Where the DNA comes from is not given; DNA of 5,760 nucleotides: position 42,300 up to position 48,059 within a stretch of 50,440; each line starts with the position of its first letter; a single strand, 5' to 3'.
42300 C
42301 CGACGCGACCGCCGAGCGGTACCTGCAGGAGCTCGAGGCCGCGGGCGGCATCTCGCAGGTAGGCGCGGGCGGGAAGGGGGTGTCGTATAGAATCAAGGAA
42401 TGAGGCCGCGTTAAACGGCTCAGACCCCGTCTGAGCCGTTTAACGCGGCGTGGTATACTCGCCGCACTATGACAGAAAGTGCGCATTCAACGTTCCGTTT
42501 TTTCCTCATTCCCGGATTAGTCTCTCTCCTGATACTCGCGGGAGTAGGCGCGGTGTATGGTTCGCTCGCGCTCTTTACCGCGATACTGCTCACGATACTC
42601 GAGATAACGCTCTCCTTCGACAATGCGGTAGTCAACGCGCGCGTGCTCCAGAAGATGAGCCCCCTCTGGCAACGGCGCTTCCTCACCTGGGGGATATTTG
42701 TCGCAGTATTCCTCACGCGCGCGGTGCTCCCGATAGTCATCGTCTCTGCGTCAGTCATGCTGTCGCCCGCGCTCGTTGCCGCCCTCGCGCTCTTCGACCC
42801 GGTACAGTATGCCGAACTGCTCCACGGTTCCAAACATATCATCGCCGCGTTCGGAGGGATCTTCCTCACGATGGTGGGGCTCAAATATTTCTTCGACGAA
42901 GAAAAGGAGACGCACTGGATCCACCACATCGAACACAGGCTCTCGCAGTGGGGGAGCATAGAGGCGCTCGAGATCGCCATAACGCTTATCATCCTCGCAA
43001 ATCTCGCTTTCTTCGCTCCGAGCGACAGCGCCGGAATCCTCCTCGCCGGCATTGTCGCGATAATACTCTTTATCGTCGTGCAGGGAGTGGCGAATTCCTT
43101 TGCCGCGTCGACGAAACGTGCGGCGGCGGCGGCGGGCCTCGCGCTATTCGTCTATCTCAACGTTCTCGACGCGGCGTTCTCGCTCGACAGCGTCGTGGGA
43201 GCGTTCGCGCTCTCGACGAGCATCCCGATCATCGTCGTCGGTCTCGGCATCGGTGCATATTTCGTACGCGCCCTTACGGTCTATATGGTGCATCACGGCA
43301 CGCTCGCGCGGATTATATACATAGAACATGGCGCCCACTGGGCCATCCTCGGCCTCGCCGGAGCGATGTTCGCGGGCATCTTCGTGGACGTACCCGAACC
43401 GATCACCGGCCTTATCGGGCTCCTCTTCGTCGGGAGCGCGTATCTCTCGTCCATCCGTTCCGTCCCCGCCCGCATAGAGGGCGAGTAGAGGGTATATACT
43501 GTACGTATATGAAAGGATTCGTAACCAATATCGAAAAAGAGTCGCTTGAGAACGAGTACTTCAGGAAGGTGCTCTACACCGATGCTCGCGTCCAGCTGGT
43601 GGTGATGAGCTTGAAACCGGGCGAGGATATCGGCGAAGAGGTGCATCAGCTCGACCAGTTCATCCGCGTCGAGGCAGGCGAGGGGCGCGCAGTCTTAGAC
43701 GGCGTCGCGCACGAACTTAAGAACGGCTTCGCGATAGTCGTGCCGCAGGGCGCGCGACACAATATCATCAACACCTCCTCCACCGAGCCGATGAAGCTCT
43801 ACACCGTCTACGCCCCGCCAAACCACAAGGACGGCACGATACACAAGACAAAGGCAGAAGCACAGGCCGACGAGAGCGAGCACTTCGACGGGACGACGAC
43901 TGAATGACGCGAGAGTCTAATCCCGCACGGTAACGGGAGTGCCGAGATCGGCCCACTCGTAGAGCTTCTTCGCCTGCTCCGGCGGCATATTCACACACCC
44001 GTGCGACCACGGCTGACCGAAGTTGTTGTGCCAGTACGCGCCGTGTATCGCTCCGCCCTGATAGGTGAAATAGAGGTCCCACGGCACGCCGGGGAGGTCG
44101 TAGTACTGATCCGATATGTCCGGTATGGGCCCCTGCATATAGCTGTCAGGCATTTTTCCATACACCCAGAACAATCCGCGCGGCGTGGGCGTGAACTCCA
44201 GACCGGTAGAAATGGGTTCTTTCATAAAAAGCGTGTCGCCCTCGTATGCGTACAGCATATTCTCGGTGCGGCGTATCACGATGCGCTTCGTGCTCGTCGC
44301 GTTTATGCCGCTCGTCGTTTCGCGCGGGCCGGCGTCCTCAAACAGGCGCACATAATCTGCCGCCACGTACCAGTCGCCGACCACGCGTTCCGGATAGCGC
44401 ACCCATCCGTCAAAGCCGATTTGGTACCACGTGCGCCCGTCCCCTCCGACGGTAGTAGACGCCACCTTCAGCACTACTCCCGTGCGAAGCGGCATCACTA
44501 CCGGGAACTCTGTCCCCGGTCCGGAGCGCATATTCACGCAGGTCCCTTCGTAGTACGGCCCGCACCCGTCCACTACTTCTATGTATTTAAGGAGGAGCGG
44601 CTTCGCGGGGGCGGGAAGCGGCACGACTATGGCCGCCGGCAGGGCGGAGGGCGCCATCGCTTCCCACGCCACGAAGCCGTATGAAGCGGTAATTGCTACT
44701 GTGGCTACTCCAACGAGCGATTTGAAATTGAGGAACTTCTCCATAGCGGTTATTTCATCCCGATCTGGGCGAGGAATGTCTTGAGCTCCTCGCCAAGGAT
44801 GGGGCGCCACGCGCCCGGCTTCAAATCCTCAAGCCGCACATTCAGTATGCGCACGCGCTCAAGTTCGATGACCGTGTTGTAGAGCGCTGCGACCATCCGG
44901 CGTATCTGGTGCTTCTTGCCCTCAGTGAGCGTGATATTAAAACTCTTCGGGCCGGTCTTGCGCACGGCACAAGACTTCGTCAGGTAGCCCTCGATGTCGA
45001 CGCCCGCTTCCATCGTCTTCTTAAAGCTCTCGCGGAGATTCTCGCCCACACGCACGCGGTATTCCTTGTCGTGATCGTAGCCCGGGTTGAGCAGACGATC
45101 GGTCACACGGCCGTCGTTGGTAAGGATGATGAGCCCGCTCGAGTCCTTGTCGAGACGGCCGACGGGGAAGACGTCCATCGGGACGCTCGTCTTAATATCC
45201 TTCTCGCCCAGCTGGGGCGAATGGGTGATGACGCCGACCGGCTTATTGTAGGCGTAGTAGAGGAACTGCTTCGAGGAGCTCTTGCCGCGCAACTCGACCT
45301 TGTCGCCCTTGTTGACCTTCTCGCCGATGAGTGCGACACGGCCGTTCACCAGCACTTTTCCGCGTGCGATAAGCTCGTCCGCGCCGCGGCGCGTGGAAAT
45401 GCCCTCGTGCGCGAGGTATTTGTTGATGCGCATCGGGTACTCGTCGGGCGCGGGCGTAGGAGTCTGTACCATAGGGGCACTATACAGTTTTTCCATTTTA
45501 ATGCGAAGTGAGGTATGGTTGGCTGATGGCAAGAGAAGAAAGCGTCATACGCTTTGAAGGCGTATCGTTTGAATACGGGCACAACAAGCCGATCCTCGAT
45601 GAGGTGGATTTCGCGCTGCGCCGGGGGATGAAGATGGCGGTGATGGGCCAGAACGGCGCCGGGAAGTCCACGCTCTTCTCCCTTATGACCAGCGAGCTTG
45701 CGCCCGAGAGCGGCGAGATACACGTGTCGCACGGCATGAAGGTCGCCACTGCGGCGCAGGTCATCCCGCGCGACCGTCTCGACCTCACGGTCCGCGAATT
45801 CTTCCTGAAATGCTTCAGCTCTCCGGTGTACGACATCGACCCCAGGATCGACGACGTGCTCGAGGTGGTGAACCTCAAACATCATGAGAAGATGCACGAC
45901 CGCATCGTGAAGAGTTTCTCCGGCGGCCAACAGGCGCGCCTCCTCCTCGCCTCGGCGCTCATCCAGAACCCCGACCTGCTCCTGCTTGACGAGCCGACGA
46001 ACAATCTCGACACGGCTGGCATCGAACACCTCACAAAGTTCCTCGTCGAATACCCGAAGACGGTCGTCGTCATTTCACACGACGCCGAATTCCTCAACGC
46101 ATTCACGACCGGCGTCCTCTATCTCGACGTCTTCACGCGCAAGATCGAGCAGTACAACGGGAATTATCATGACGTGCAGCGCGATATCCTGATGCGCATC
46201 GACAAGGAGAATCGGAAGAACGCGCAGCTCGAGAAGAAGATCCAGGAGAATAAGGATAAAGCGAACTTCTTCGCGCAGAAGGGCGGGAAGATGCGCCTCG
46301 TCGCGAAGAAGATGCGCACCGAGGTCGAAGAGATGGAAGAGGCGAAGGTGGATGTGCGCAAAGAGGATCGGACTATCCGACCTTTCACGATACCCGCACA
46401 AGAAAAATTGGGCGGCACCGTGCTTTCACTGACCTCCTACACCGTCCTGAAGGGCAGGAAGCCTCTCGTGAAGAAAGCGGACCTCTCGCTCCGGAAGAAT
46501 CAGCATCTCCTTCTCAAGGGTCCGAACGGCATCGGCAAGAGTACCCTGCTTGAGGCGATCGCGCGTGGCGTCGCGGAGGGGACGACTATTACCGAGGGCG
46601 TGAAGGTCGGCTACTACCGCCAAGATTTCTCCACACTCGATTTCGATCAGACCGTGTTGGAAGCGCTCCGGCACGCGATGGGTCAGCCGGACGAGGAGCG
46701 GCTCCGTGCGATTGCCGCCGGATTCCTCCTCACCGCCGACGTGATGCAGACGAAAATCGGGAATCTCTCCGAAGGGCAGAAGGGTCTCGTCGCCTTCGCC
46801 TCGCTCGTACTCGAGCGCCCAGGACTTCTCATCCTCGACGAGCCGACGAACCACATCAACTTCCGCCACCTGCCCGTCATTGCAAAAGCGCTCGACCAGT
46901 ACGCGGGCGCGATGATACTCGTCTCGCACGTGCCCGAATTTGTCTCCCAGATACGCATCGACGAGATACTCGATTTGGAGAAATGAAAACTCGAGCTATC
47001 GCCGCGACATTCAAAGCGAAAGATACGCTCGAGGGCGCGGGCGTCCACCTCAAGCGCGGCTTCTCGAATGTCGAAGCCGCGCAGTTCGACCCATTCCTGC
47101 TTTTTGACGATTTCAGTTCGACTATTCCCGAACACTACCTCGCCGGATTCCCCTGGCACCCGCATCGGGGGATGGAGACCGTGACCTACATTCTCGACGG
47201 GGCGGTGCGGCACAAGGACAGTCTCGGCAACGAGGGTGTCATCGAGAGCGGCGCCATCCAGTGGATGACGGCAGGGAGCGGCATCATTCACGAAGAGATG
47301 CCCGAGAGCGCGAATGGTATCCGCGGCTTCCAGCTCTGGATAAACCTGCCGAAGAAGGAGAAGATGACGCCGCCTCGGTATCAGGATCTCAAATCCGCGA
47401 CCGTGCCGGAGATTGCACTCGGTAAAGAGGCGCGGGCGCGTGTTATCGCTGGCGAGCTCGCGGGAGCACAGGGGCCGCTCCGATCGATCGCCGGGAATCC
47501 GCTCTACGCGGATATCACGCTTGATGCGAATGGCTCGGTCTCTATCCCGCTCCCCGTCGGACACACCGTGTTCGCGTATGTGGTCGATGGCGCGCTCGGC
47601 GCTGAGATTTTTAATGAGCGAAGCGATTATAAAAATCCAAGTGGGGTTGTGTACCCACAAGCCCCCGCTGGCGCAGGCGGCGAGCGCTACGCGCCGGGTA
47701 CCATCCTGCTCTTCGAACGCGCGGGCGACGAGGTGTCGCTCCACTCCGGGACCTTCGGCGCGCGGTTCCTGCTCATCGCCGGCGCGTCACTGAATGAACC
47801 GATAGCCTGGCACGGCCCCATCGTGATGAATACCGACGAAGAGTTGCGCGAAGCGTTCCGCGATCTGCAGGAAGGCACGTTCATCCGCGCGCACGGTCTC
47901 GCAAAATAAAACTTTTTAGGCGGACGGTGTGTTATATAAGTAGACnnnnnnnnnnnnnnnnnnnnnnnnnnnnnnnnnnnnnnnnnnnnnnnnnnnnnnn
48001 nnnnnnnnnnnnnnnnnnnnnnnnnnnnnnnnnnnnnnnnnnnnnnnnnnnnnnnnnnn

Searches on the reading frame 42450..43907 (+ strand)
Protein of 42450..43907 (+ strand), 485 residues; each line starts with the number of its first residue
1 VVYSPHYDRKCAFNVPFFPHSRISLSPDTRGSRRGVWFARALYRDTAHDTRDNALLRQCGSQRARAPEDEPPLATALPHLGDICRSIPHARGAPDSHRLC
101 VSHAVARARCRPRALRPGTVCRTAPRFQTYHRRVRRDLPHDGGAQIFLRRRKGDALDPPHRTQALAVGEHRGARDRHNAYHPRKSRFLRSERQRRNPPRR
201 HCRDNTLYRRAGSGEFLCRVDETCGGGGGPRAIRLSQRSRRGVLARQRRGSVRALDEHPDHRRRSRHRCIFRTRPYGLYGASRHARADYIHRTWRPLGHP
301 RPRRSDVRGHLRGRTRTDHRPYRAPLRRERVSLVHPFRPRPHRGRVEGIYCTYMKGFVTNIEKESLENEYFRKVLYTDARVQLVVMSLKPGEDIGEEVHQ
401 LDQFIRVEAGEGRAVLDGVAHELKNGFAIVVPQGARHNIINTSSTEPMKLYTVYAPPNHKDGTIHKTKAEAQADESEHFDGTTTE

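Call 56: search_protein_families(library=pfam, proteins=[window:42450-43907:+], max_evalue=0.00001)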
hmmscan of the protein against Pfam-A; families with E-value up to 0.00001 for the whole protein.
window:42450-43907:+ (485 aa): 1 family
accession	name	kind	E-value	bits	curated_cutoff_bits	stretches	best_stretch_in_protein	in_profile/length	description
PF07883.17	Cupin_2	-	1.8e-14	53.6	27.2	1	385-454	2-70/70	Cupin domain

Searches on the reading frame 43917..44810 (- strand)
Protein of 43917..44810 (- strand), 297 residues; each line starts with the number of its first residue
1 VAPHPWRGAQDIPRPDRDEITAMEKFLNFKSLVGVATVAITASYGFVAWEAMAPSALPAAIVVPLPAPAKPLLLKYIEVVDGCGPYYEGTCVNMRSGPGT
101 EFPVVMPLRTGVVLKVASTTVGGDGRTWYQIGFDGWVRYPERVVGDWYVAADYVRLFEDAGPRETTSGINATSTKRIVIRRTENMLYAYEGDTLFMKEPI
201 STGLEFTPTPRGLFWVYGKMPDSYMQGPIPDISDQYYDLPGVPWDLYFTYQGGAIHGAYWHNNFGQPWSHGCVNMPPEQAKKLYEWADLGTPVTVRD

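Call 56: search_protein_families(library=pfam, proteins=[window:43917-44810:-], max_evalue=0.00001)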
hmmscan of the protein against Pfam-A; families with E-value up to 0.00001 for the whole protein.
window:43917-44810:- (297 aa): 2 families
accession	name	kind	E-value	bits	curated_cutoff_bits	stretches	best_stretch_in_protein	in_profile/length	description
PF03734.19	YkuD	-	1.4e-25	91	23.4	1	175-295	2-146/146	L,D-transpeptidase catalytic domain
PF08239.17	SH3_3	-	3.5e-07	30.7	27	1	92-137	3-48/54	Bacterial SH3 domain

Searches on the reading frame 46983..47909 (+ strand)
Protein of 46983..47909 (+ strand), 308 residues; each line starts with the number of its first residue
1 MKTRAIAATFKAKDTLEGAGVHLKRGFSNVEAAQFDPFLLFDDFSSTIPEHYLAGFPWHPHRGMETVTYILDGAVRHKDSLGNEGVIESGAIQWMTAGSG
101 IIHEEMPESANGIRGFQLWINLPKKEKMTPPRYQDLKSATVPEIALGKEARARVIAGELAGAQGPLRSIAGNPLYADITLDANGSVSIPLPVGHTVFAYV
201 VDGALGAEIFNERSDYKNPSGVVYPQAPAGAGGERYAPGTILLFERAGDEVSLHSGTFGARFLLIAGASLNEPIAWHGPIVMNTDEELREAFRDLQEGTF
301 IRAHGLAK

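Call 56: search_protein_families(library=pfam, proteins=[window:46983-47909:+], max_evalue=0.00001)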
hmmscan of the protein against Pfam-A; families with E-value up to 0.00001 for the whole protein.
window:46983-47909:+ (308 aa): 2 families
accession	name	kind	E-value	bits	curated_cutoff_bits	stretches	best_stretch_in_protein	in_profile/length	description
PF02678.22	Pirin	-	4.4e-34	117.2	26.1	1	27-120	8-108/108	Pirin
PF05726.19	Pirin_C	-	5.5e-23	81.8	27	1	175-300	1-102/103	Pirin C-terminal cupin domain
